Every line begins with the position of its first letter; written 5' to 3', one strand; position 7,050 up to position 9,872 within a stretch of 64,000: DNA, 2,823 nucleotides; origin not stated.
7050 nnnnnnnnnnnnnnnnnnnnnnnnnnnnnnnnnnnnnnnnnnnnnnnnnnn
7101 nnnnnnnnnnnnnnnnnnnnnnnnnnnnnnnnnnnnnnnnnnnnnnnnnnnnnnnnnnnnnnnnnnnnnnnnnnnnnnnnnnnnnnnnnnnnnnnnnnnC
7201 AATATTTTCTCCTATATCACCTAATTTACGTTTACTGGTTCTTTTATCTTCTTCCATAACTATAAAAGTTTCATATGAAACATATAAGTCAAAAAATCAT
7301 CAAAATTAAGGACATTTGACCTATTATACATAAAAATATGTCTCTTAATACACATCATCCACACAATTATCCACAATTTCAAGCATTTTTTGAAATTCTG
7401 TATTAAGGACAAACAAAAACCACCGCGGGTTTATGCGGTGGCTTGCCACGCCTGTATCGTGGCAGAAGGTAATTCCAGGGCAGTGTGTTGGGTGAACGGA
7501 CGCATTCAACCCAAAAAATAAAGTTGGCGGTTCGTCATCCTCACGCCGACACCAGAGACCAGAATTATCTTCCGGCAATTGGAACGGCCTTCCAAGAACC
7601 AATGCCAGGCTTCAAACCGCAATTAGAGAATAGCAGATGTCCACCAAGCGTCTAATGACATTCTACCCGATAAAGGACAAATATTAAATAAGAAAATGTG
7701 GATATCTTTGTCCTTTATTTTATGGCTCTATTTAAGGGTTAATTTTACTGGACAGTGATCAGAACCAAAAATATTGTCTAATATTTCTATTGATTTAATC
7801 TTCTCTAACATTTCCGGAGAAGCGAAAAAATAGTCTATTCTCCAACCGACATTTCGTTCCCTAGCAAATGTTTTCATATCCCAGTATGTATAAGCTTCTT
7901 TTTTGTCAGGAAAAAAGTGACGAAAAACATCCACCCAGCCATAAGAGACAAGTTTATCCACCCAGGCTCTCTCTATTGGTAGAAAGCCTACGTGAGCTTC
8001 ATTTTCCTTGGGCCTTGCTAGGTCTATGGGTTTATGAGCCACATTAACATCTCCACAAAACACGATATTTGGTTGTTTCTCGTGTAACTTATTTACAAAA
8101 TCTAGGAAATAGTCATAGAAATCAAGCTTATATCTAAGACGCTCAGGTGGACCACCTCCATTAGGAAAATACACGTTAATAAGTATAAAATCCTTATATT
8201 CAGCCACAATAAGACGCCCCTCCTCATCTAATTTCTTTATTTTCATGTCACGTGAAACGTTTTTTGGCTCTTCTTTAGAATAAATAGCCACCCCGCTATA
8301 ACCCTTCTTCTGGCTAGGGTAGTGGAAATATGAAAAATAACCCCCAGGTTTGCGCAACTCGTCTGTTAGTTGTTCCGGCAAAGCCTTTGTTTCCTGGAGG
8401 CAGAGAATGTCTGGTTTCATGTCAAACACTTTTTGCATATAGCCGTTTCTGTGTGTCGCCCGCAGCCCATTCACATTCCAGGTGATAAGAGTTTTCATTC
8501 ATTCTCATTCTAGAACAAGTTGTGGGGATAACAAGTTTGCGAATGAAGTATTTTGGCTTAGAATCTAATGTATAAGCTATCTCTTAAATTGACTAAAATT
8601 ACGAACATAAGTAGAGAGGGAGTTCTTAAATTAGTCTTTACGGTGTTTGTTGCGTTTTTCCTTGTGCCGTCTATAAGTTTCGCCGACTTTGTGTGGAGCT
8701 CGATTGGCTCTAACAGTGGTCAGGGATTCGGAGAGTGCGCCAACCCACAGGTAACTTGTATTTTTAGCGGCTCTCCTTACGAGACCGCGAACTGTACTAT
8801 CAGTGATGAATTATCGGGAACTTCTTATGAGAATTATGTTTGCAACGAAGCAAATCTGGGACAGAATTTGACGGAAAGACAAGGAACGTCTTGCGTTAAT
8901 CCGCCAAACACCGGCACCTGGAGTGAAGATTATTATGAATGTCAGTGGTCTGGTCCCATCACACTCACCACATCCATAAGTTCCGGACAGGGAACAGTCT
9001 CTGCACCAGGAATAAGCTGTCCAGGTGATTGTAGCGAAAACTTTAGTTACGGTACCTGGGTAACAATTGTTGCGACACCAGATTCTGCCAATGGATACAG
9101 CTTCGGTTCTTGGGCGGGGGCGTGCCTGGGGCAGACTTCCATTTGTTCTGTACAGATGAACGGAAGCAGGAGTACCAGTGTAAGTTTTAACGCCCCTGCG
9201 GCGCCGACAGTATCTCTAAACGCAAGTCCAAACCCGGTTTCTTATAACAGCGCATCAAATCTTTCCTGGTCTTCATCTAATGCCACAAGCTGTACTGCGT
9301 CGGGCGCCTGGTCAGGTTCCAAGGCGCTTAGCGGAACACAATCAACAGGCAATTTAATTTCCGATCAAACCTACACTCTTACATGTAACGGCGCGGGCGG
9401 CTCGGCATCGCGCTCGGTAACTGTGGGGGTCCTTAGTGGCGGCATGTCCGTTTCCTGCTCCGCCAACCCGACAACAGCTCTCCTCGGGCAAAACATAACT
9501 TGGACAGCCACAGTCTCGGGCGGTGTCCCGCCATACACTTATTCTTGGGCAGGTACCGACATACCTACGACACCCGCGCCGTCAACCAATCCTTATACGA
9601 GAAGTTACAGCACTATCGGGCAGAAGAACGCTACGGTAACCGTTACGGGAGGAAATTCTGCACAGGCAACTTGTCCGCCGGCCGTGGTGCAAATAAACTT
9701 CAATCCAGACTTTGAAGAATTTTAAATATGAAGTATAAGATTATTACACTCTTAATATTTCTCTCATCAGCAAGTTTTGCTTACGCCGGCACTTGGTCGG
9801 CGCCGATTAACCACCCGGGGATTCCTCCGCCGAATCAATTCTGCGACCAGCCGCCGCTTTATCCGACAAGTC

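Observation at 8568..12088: Tandem paralogous giant surface proteins sharing a C-terminal PKD-like domain and a conserved -NF(N/D)P(D/S)FEEF terminal tail, adjacent to the pilus locus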

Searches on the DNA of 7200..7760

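Call 82: search_rna_families(source=window, start=7200, end=7760, threshold=evalue, max_evalue=1)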
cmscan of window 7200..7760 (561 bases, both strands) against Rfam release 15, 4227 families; matches with E-value up to 1: 1.
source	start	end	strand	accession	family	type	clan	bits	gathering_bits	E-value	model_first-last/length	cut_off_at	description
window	7670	7721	-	RF04352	Plastid-psbA-4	Cis-reg;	CL00153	26.2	56.8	0.027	1-61/61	no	Plastid-psbA-4 3UTR RNA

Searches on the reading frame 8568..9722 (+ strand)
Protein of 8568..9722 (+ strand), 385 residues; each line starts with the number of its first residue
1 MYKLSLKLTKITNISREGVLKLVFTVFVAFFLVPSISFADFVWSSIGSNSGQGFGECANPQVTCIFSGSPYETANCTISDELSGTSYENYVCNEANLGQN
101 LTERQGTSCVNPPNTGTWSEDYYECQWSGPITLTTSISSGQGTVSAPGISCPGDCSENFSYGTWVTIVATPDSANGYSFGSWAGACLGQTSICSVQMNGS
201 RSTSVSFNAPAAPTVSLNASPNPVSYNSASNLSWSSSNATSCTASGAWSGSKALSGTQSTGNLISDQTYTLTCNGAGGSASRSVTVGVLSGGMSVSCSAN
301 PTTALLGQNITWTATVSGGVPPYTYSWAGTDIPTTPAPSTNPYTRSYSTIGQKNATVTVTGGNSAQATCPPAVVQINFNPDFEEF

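Call 3: search_protein_families(library=pfam, proteins=[window:8568-9722:+], max_evalue=1)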
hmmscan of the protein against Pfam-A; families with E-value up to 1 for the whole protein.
window:8568-9722:+ (385 aa): 4 families
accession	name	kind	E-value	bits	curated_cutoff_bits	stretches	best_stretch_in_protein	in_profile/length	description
PF18998.6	Flg_new_2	-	8.3e-06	26.1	23.6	1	139-208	8-70/73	Divergent InlB B-repeat domain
PF13573.12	SprB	-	0.0005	20.1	28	1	313-328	18-33/37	SprB repeat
PF09479.16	Flg_new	-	0.01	16.4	27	1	153-183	10-39/65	Listeria-Bacteroides repeat domain (List_Bact_rpt)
PF14445.12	Prok-RING_2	-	0.13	12.9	22.4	1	86-128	4-47/56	Prokaryotic RING finger family 2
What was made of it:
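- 8982..9191 (+): A: divergent InlB B-repeat (residues 139-208). Pfam PF18998, 26.1 bits against cut-off 23.6 (call 3)
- On PKD / SprB repeat, the shared C-terminal domain: A: SprB 20.1 against 28 (call 3).
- Closest known: SprB-repeat / PKD-domain fibrillar surface proteins, including InlB B-repeat. Same: The B-repeat is above the Pfam threshold (call 3).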

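Call 4: search_protein_families(library=ncbifam, proteins=[window:8568-9722:+], max_evalue=1)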
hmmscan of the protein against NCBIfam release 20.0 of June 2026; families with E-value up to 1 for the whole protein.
window:8568-9722:+ (385 aa): 0 families

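Call 55: list_cluster_members(proteins=[window:8568-9722:+, window:9728-12085:+, P0154, window:17153-18880:+])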
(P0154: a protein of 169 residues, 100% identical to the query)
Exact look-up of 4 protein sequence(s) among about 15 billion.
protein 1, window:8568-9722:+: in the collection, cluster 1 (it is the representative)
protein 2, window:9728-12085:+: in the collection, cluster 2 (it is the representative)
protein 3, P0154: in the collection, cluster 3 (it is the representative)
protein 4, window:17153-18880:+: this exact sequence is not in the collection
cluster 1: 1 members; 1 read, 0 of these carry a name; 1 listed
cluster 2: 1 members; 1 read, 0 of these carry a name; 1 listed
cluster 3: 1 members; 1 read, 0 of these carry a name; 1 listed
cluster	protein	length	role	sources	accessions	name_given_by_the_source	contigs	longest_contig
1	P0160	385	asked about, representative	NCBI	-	-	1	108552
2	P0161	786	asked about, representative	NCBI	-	-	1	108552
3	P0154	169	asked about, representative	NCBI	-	-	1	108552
